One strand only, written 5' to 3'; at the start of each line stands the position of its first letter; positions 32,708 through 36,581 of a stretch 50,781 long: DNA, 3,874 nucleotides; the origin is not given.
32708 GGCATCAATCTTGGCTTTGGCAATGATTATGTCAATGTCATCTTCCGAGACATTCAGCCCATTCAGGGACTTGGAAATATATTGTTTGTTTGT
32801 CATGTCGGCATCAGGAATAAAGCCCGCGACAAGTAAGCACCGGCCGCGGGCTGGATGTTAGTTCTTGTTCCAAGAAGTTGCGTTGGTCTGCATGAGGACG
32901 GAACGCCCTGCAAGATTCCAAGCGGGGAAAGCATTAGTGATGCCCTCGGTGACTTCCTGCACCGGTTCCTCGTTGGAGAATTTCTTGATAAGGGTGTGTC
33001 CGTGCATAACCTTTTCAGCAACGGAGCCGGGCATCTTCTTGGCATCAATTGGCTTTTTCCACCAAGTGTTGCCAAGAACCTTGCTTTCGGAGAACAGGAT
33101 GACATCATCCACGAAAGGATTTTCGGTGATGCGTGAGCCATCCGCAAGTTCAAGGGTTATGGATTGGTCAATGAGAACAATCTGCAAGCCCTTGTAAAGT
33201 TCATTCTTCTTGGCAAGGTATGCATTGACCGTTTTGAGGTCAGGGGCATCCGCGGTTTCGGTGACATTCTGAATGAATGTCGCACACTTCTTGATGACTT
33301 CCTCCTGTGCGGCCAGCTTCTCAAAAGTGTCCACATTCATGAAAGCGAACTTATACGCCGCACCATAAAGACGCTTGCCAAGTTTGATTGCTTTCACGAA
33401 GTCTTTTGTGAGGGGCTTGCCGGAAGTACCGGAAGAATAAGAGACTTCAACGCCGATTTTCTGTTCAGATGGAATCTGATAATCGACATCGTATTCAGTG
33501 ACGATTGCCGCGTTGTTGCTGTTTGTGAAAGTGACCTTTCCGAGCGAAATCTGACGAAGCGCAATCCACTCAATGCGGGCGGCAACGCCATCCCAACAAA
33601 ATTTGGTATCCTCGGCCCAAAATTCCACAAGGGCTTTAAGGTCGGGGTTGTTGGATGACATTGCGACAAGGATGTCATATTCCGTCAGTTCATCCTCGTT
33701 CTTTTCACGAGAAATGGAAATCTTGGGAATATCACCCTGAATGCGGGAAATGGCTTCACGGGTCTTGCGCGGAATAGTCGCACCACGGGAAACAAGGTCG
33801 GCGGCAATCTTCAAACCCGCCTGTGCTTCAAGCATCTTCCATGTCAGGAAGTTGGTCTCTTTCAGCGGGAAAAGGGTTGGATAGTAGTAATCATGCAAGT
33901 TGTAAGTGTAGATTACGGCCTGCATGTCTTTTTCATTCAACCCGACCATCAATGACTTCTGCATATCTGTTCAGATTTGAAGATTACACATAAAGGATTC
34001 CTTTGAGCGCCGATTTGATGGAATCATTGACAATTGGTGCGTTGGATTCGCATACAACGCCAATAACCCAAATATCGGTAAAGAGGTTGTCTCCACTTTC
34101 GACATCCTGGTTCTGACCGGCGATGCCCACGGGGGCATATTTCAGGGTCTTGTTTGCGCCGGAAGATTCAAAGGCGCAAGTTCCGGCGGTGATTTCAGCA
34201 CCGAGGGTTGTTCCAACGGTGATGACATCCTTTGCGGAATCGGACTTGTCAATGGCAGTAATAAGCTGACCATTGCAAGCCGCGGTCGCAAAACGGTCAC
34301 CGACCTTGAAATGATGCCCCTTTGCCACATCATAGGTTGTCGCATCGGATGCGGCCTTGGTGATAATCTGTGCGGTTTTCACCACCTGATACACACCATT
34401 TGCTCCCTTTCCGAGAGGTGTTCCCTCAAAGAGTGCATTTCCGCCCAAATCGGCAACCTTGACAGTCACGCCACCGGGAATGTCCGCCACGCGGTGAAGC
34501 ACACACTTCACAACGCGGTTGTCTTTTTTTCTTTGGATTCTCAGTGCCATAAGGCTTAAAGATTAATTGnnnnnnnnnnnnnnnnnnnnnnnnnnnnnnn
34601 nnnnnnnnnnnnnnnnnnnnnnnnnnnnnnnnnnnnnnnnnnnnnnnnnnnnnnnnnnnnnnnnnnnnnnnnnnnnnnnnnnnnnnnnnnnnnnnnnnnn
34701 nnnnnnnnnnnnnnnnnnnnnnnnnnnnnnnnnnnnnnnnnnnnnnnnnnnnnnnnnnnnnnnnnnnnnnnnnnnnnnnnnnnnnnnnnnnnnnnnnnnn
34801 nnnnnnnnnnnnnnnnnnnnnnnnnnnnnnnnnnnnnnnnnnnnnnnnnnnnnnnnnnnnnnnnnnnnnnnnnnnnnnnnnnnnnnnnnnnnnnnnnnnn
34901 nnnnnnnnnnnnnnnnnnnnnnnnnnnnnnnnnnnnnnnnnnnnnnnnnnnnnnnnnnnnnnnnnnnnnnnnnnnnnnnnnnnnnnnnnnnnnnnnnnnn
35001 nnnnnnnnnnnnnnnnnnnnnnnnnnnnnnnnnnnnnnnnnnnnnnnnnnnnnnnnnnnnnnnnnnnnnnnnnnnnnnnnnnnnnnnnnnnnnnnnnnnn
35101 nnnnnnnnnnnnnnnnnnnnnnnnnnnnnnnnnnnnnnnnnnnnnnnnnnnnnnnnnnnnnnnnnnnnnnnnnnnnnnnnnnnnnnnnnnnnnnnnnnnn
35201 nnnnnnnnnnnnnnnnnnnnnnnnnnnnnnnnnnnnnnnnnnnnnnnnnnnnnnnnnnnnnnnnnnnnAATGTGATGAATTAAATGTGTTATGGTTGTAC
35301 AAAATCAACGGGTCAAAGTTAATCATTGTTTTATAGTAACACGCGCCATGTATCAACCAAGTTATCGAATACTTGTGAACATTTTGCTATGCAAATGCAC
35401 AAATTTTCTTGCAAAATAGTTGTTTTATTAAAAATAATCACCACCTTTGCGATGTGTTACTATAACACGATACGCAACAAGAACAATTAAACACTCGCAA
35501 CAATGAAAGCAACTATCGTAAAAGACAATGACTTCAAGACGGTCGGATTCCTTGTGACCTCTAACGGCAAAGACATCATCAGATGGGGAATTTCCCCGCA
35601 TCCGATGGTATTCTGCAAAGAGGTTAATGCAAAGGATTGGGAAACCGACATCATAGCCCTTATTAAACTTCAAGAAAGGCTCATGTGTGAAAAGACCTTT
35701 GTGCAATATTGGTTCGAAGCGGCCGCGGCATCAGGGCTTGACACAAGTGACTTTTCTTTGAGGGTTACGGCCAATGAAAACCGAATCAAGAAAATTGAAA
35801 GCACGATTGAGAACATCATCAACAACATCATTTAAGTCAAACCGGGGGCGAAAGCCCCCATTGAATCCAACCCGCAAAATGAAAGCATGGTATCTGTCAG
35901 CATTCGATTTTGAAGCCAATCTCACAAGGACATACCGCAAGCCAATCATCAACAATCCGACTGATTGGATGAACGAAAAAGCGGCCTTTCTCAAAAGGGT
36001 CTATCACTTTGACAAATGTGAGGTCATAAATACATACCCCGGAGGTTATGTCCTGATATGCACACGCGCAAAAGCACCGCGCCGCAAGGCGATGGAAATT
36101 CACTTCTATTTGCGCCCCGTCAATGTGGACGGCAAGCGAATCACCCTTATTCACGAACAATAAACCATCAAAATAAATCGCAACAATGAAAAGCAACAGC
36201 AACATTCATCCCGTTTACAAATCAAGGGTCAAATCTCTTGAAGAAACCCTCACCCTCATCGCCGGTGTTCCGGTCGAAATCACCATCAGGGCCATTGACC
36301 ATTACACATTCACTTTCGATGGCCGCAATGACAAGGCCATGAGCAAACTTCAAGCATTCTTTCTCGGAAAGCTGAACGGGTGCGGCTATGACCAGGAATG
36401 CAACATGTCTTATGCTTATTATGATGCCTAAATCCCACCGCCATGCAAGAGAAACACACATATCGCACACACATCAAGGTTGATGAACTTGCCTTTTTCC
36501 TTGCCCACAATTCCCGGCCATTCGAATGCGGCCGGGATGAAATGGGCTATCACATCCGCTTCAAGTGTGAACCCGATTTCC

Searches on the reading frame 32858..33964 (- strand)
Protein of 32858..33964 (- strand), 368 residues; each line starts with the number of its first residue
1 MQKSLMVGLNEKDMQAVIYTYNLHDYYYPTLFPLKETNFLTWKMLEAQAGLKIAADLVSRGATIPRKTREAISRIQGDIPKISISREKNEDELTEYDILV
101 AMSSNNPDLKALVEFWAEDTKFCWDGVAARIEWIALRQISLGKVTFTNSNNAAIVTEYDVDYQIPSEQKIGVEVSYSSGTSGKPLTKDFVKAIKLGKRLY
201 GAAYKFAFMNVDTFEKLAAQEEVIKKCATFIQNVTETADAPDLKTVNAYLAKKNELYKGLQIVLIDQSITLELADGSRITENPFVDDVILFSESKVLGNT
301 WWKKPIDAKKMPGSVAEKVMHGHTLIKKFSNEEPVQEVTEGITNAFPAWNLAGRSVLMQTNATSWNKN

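Call 46: search_protein_families(library=pfam, proteins=[window:32858-33964:-], max_evalue=0.001)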
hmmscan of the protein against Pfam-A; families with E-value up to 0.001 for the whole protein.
window:32858-33964:- (368 aa): 1 family
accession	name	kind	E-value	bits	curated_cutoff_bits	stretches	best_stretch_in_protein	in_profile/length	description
PF03864.22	Phage_cap_E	-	2.1e-10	40.6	22.9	1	23-304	15-277/329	Phage major capsid protein E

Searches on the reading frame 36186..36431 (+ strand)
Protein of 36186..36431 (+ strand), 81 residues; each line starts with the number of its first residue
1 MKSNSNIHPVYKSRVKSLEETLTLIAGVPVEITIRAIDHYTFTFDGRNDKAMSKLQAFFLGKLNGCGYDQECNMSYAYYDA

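Call 56: search_protein_families(library=phrogs, proteins=[window:36186-36431:+], max_evalue=0.001)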
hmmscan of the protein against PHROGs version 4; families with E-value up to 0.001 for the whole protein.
window:36186-36431:+ (81 aa): 1 family
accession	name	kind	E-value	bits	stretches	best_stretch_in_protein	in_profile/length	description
phrog_22104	-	unknown function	3e-10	41.4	1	13-80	4-71/73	-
